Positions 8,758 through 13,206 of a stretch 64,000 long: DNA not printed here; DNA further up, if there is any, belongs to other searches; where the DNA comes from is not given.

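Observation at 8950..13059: Giant chemoreceptor with a poly-HAMP array (about 12 consecutive HAMP units from 273-bp DNA repeats) and a 4-Cys PAS insertion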

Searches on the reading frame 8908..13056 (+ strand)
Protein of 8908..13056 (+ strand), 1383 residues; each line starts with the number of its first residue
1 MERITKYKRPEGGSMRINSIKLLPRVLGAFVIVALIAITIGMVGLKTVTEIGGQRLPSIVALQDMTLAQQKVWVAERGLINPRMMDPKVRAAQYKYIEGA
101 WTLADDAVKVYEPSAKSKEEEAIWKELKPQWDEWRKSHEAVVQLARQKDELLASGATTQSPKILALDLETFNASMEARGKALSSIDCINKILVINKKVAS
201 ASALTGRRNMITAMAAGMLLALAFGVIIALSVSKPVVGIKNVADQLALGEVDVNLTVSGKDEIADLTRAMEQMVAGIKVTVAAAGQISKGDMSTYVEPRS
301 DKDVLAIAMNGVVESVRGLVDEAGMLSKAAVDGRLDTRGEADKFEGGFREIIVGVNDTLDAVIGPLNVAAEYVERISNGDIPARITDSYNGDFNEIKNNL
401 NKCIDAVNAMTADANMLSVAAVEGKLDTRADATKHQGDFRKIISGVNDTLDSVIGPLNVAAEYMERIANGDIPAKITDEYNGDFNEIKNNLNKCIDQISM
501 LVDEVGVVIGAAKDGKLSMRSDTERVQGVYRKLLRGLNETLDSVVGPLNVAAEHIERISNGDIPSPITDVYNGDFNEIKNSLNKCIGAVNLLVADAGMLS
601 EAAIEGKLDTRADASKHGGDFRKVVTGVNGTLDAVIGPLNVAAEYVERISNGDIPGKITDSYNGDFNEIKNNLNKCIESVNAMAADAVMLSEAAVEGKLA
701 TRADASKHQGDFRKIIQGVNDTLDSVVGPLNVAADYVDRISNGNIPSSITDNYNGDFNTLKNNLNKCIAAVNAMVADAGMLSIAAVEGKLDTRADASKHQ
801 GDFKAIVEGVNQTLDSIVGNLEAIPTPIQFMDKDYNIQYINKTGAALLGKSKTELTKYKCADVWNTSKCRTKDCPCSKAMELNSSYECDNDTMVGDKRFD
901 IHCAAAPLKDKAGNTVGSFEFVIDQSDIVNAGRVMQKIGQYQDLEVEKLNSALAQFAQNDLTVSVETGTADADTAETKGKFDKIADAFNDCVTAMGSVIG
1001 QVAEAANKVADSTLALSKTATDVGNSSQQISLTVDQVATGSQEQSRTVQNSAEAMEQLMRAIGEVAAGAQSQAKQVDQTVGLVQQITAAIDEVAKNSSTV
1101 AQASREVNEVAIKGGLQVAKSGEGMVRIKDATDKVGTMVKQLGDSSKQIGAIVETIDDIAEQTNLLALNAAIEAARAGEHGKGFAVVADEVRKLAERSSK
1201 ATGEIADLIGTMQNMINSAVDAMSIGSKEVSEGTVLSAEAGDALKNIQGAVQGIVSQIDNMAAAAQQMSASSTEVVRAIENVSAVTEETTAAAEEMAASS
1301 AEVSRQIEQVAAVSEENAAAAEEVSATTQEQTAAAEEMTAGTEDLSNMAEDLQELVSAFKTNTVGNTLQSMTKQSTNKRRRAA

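Call 3: search_protein_families(library=pfam, proteins=[window:8908-13056:+], max_evalue=1)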
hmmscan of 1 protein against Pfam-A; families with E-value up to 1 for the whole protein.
window:8908-13056:+ (1383 aa): 12 families
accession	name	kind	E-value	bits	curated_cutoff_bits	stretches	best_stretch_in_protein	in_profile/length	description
PF18947.5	HAMP_2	-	3.5e-168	546.2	24.3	6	434-498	1-65/67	HAMP domain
PF00015.26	MCPsignal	-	4e-45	154.2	34.6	2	1133-1286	19-172/172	Methyl-accepting chemotaxis protein (MCP) signalling domain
PF00672.30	HAMP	-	5.1e-27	94.4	25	4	228-276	2-50/53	HAMP domain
PF12729.13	4HB_MCP_1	-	3.8e-07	30.3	27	1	25-156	7-143/181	Four helix bundle sensory module for signal transduction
PF08448.16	PAS_4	-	3.9e-06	27.5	23.1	1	821-924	1-104/110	PAS fold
PF08651.15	DASH_Duo1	-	4.9e-06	26.7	25.4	0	533-560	8-35/74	DASH complex subunit Duo1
PF13426.13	PAS_9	-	3.7e-05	24.4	27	1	830-926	6-102/103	PAS domain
PF21924.1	XRCC4_CC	-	0.0086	16.6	27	0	391-413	37-59/78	XRCC4 coiled-coil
PF00989.32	PAS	-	0.04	14.4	22.6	1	821-867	7-53/113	PAS fold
PF20647.2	DUF6808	-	0.19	12.2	24.4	0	801-817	17-33/86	Domain of unknown function (DUF6808)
PF10368.14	YkyA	-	0.23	11.6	28.8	0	1246-1363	55-173/186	Putative cell-wall binding lipoprotein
PF10046.14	BLOC1_2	-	0.72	10.7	33.4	0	1028-1109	5-86/96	Biogenesis of lysosome-related organelles complex-1 subunit 2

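Call 4: search_protein_families(library=ncbifam, proteins=[window:8908-13056:+], max_evalue=1)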
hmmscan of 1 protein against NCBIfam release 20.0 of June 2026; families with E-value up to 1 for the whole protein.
window:8908-13056:+ (1383 aa): 26 families (the best 25 are shown)
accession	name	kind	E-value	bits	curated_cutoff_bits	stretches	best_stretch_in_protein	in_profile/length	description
NF041847.1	transduc_aer2_vibrio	equivalog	2e-96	324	1200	7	824-1301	301-736/804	aerotaxis transducer Aer2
NF058645.1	MCPCtpMPsAe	equivalog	1.3e-34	119.9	900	2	1056-1304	288-543/558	methyl-accepting chemotaxis protein CtpM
NF047851.1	MCPCitTducer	equivalog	1.6e-23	83.6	900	1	1039-1310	257-507/553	methyl-accepting chemotaxis citrate transducer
NF011622.0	PRK15048.1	equivalog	5.7e-23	81.9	900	2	998-1346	223-542/553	methyl-accepting chemotaxis protein II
NF050802.1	AspChtxCcaA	equivalog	7.9e-23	80.7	1300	1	1118-1271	541-690/700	aspartate chemotaxis receptor CcaA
NF007309.0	PRK09793.1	equivalog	2.8e-21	76.1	903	1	1060-1289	275-497/533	methyl-accepting chemotaxis protein IV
NF011615.0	PRK15041.1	equivalog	1.5e-20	73.4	947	1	1132-1342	344-545/554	methyl-accepting chemotaxis protein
NF047496.1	HK_LIC11548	equivalog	4.2e-07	29.1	750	1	216-278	283-345/589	LIC_11548 family sensor histidine kinase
NF038263.1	prot_phos_SiaA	equivalog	7e-07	28.2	700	1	210-278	312-380/658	biofilm regulation protein phosphatase SiaA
NF033092.0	HK_WalK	equivalog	7.3e-07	28.1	725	1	210-280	179-249/594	cell wall metabolism sensor histidine kinase WalK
NF040691.1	MtrAB_MtrB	equivalog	1.3e-06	27.7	450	1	207-286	187-266/507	MtrAB system histidine kinase MtrB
NF008318.0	PRK11107.1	equivalog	6.5e-06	24.5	890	2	725-770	201-246/920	two-component sensor histidine kinase BarA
TIGR01598.1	holin_phiLC3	equivalog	2.1e-05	24.7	39.7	0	747-781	25-59/79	phage holin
TIGR02168.1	SMC_prok_B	equivalog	3.6e-05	21.7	567.35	2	987-1216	683-909/1181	chromosome segregation protein SMC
NF007004.0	PRK09467.1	equivalog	0.00015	20.8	415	1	213-278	161-226/440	two-component system sensor histidine kinase EnvZ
NF043058.1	T4SS_LegC2C7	subfamily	0.31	9.9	350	0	1250-1369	144-260/348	LegC2/C7 family Dot/Icm T4SS effector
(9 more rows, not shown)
